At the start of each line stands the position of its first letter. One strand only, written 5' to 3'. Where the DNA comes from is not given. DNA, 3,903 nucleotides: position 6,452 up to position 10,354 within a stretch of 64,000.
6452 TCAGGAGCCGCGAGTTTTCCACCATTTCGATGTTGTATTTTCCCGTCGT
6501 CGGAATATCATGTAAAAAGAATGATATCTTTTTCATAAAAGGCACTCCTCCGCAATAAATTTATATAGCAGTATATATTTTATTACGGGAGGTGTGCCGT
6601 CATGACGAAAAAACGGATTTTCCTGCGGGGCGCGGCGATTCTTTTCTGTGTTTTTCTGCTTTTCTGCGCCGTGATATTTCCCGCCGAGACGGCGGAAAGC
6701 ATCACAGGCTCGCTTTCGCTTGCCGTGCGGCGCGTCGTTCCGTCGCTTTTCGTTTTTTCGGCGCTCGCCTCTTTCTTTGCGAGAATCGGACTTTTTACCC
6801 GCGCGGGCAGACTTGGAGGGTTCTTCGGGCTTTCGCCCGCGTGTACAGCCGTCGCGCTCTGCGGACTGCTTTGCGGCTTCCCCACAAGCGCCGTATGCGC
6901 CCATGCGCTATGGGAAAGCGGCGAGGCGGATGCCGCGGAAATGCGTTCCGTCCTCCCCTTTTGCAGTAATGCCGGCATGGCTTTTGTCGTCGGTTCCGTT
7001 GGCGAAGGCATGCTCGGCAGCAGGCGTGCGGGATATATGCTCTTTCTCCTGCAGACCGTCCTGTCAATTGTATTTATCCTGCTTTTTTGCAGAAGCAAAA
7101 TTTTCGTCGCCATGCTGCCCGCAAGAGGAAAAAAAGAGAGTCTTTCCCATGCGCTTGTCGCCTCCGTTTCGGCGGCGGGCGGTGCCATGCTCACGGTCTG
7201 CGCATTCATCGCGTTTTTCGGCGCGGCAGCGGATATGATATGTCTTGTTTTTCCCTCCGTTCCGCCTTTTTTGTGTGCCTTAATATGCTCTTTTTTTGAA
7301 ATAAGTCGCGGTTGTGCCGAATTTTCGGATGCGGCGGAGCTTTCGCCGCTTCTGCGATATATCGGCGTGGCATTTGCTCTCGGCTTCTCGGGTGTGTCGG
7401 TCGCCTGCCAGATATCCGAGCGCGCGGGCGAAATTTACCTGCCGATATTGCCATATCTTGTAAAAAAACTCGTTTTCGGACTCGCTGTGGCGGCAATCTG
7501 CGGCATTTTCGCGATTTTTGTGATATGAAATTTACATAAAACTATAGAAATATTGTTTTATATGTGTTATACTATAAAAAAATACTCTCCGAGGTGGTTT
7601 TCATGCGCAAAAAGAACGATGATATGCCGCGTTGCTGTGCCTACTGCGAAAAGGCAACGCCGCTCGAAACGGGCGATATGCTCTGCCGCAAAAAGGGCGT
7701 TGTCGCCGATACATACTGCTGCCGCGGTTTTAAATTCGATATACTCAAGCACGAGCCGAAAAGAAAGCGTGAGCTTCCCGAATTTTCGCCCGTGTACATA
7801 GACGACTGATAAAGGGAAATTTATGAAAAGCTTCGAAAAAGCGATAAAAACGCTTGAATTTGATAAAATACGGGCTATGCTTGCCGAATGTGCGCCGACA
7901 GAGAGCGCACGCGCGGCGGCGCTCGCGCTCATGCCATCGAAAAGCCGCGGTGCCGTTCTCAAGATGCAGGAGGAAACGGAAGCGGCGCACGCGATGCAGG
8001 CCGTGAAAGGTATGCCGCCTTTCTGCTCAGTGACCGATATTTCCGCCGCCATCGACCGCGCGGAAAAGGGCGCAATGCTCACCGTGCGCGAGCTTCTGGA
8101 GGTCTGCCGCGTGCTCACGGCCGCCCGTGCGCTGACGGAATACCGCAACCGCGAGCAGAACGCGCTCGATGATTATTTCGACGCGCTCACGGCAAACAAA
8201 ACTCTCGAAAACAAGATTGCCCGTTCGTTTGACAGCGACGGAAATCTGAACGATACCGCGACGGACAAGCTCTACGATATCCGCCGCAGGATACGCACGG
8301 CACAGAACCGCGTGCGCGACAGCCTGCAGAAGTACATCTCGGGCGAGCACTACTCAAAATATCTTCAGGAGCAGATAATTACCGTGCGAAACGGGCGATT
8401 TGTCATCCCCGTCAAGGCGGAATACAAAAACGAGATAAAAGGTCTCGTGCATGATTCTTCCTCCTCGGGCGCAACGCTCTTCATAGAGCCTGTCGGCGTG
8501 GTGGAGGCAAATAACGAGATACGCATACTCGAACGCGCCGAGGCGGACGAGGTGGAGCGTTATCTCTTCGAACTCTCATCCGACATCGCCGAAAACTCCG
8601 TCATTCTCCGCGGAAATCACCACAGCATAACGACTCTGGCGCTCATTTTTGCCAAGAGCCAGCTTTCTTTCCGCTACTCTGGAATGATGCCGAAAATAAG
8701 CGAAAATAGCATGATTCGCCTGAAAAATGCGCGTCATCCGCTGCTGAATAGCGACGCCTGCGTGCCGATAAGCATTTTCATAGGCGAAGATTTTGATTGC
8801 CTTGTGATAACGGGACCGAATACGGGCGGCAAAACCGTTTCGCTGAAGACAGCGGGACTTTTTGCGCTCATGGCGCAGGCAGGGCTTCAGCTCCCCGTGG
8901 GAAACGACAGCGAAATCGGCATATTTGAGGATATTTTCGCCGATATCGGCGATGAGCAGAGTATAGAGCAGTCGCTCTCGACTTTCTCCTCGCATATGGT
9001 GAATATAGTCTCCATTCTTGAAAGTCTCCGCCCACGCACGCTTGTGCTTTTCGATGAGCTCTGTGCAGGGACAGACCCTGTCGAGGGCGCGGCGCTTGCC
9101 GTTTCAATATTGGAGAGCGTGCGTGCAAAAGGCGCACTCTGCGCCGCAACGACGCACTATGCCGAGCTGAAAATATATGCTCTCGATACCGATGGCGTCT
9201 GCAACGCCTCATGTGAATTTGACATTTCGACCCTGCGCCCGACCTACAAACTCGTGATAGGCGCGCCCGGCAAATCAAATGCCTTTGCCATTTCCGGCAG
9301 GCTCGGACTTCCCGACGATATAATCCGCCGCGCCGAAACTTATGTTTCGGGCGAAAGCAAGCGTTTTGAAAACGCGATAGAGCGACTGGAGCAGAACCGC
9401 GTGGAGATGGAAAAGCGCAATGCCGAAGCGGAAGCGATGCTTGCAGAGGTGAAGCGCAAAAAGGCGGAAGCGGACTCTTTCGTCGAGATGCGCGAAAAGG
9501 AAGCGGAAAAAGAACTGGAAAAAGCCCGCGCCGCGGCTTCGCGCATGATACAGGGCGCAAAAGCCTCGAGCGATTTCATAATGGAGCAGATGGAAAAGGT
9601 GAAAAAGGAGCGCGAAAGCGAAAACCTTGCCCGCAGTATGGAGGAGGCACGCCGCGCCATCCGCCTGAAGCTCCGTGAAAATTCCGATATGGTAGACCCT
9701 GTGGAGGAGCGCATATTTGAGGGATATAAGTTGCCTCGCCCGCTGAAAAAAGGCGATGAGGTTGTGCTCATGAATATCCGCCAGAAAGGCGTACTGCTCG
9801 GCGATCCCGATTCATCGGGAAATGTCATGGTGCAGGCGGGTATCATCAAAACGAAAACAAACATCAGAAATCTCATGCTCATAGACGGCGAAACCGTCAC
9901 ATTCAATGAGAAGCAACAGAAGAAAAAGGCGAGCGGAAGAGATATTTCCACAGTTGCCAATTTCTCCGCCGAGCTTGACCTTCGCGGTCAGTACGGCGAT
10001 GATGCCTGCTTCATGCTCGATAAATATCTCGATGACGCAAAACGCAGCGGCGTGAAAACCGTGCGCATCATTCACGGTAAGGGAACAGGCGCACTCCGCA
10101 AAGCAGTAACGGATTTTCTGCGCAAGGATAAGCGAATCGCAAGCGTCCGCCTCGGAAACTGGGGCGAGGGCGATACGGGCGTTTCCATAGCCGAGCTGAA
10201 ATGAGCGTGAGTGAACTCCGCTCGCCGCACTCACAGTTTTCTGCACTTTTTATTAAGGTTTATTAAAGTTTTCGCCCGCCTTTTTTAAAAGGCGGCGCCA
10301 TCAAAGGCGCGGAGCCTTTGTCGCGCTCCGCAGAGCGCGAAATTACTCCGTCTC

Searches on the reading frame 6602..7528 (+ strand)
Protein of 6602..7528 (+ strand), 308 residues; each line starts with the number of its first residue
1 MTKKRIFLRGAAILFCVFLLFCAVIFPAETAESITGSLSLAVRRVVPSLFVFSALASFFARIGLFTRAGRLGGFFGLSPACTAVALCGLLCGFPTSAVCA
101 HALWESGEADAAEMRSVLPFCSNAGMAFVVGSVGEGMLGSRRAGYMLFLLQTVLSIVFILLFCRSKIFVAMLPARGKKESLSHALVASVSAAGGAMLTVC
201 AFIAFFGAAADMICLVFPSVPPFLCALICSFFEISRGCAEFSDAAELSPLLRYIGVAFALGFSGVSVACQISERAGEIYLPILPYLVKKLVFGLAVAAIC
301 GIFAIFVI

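Call 60: search_protein_families(library=pfam, proteins=[window:6602-7528:+], max_evalue=0.00001)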
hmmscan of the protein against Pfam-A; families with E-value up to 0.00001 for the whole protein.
window:6602-7528:+ (308 aa): 0 families

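Call 83: search_protein_families(library=ncbifam, proteins=[window:6602-7528:+], max_evalue=0.001)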
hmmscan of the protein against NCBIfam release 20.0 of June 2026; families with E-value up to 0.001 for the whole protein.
window:6602-7528:+ (308 aa): 1 family
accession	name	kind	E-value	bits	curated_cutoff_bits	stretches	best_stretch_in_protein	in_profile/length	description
TIGR02871.1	spore_ylbJ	equivalog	1.3e-26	93.5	304.65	1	13-303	5-322/363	sporulation integral membrane protein YlbJ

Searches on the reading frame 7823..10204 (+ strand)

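Call 14: search_protein_families(library=pfam, proteins=[window:7823-10204:+])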
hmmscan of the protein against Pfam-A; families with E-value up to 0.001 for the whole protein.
window:7823-10204:+ (793 aa): 3 families
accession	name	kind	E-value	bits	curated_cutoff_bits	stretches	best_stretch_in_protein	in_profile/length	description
PF00488.27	MutS_V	-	1e-29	104.3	30.2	1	327-507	1-183/188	MutS domain V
PF01713.27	Smr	-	5.9e-22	78.1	25.7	1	718-793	1-77/77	Smr domain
PF20297.4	MSSS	-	3.2e-08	33.5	26.8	1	644-684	2-42/42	MutS2 and Smr-associated SH3 domain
